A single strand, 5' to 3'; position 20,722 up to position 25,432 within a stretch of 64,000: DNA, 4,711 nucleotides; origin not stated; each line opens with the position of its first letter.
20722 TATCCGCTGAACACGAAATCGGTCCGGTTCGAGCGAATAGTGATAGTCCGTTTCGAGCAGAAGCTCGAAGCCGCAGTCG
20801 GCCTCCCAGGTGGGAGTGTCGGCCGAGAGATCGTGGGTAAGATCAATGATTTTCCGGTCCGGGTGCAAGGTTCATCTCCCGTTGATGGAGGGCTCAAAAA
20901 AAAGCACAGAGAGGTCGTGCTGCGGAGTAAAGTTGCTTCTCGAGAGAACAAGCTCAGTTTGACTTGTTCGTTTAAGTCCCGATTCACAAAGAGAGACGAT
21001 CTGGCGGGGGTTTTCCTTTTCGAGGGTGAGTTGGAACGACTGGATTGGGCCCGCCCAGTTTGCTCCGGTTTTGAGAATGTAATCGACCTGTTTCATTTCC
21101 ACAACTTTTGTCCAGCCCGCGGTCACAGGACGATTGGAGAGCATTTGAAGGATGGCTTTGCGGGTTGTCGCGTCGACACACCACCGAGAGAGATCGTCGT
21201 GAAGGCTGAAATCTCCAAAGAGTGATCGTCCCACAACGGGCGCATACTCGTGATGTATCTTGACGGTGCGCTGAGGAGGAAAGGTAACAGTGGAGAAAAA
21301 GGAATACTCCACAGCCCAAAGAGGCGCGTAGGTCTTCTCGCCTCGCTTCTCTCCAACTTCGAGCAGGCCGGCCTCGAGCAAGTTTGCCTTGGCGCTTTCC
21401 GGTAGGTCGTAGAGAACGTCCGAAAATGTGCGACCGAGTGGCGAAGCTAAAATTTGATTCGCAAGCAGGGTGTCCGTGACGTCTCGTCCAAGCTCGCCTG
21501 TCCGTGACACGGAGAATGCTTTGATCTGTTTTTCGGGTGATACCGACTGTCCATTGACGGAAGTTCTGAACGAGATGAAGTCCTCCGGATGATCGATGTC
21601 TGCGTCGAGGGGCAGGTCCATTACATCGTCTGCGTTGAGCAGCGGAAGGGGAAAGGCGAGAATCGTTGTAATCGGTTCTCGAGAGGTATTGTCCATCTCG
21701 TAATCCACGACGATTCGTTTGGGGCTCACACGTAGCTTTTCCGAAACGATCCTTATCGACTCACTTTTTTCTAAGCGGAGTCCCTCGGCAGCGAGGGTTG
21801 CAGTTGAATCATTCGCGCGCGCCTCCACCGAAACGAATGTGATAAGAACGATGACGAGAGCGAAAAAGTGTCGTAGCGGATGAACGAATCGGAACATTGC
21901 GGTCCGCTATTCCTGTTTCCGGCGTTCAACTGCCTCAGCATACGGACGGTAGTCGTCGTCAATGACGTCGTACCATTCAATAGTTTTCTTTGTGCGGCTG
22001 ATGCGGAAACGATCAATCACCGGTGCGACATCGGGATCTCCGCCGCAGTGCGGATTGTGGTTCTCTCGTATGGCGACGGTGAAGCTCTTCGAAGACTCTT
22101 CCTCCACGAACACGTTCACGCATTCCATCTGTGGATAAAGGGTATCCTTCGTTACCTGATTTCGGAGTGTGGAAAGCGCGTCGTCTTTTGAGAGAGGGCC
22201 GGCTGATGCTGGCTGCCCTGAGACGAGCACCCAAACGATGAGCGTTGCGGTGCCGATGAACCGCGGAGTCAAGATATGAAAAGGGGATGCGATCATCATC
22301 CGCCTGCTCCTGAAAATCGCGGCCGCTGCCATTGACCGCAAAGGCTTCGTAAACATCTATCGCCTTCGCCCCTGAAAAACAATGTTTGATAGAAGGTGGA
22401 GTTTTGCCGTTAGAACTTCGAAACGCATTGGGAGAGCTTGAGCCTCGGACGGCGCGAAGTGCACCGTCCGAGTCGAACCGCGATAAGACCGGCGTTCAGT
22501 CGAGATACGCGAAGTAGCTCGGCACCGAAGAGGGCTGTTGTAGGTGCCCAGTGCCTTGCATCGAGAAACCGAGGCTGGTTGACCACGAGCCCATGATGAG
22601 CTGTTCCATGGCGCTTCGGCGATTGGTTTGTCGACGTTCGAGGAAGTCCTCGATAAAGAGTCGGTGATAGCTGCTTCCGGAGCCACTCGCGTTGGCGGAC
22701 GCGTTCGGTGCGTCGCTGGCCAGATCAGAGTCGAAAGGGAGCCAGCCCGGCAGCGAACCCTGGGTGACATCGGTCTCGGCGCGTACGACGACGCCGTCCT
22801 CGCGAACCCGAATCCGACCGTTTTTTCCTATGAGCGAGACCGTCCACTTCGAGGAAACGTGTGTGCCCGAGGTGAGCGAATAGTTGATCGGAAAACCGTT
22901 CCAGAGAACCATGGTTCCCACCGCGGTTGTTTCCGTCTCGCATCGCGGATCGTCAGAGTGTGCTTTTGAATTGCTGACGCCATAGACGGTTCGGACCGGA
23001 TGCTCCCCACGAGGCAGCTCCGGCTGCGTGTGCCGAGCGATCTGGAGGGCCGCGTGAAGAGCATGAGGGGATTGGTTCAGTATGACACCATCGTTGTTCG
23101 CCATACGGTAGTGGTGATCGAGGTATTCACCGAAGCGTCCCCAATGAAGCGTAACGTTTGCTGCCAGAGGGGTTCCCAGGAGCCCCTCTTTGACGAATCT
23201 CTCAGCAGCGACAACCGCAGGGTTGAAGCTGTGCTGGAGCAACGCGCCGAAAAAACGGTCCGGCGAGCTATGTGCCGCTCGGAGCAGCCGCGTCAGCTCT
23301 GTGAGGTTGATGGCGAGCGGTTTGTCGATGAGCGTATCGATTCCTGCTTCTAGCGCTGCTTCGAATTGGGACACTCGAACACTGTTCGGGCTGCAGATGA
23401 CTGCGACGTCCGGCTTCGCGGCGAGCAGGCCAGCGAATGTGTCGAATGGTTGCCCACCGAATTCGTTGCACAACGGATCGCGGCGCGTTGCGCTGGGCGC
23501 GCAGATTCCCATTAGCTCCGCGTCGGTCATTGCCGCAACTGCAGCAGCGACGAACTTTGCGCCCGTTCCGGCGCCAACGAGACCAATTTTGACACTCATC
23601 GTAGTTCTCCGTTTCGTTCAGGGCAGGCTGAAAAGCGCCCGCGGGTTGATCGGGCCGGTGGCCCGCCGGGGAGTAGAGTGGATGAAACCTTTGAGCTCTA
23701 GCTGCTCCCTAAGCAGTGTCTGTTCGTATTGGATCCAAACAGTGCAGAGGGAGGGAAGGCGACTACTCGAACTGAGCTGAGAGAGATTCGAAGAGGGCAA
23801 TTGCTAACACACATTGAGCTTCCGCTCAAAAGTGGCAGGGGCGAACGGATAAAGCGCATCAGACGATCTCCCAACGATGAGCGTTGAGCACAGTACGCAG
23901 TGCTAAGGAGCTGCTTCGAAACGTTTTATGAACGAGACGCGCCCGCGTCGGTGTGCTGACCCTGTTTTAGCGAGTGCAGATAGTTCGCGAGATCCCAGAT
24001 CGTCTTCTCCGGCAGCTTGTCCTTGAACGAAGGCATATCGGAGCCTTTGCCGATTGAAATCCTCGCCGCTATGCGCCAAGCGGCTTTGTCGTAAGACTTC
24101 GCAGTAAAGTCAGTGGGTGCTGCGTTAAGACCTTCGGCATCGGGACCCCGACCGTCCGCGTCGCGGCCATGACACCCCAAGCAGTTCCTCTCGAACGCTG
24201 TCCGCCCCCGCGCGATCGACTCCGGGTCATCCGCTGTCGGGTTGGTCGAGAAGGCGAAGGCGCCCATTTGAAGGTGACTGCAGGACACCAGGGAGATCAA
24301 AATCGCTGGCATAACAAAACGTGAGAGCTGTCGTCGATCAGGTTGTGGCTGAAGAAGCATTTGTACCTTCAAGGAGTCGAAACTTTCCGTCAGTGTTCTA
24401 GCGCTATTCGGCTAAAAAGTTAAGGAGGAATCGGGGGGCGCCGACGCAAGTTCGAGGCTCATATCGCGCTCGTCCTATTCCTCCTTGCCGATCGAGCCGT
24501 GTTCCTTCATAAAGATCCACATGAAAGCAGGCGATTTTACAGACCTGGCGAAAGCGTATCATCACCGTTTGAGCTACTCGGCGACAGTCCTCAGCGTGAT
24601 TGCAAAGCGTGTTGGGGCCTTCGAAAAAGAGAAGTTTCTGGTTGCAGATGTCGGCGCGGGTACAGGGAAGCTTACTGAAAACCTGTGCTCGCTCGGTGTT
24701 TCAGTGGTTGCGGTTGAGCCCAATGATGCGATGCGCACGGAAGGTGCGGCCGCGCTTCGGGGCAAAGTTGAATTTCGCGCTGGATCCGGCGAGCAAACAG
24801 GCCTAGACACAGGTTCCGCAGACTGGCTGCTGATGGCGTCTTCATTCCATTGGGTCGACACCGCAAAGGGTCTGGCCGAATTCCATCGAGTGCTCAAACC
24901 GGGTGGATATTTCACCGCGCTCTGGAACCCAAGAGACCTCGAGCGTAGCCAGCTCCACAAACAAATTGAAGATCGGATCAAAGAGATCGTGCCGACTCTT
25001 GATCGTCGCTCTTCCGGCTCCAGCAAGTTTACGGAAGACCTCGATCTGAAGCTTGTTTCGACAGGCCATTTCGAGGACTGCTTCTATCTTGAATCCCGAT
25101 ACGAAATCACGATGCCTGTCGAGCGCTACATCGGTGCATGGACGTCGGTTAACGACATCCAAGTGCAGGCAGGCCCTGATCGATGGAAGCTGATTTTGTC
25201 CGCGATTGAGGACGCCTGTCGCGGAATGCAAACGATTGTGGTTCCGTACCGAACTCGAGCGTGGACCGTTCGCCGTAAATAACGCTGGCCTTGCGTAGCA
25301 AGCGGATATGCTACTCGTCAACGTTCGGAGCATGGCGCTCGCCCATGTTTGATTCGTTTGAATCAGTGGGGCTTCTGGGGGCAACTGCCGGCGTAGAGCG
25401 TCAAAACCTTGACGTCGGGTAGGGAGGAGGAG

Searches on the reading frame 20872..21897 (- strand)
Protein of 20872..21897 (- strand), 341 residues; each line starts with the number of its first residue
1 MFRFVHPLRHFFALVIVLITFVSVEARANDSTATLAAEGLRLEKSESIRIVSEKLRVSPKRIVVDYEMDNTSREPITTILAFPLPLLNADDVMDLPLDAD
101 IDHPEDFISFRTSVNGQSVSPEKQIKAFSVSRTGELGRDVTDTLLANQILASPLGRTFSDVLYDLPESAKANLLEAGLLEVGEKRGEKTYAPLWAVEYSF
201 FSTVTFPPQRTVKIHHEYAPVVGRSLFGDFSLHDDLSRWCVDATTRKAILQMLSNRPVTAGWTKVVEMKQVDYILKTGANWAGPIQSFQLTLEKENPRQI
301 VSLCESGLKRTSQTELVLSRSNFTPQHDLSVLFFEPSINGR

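Call 39: search_protein_families(library=pfam, proteins=[window:20872-21897:-], max_evalue=0.001)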
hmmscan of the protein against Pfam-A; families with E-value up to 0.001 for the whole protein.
window:20872-21897:- (341 aa): 1 family
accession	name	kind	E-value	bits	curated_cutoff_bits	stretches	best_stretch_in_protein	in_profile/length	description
PF14415.11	DUF4424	-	2.3e-69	234.4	27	1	28-332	1-306/306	Domain of unknown function (DUF4424)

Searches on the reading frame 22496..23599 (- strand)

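Call 39: search_protein_families(library=pfam, proteins=[window:22496-23599:-], max_evalue=0.001)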
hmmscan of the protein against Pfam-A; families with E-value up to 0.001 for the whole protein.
window:22496-23599:- (367 aa): 2 families
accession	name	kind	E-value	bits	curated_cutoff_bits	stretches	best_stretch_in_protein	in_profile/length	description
PF01408.29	GFO_IDH_MocA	-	2.9e-18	67.1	24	1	4-115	2-115/120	Oxidoreductase family, NAD-binding Rossmann fold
PF22725.1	GFO_IDH_MocA_C3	-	9.7e-07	29.3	27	1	131-264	3-124/124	GFO/IDH/MocA C-terminal domain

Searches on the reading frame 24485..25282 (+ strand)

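Call 40: search_protein_families(library=pfam, proteins=[window:24485-25282:+], max_evalue=0.001)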
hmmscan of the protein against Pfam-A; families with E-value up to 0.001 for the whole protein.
window:24485-25282:+ (265 aa): 5 families
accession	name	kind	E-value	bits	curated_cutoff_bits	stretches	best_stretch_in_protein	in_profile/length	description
PF08241.18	Methyltransf_11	-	1.1e-16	61.6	21.2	1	55-143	2-93/95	Methyltransferase domain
PF13649.12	Methyltransf_25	-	1.2e-13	52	27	1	53-141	1-97/97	Methyltransferase domain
PF08242.18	Methyltransf_12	-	1.5e-09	38.9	30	1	55-143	2-98/98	Methyltransferase domain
PF01209.24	Ubie_methyltran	-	7.2e-06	26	20.1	1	41-172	41-177/233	ubiE/COQ5 methyltransferase family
PF13489.12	Methyltransf_23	-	0.00039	20.6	27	1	53-151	26-123/164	Methyltransferase domain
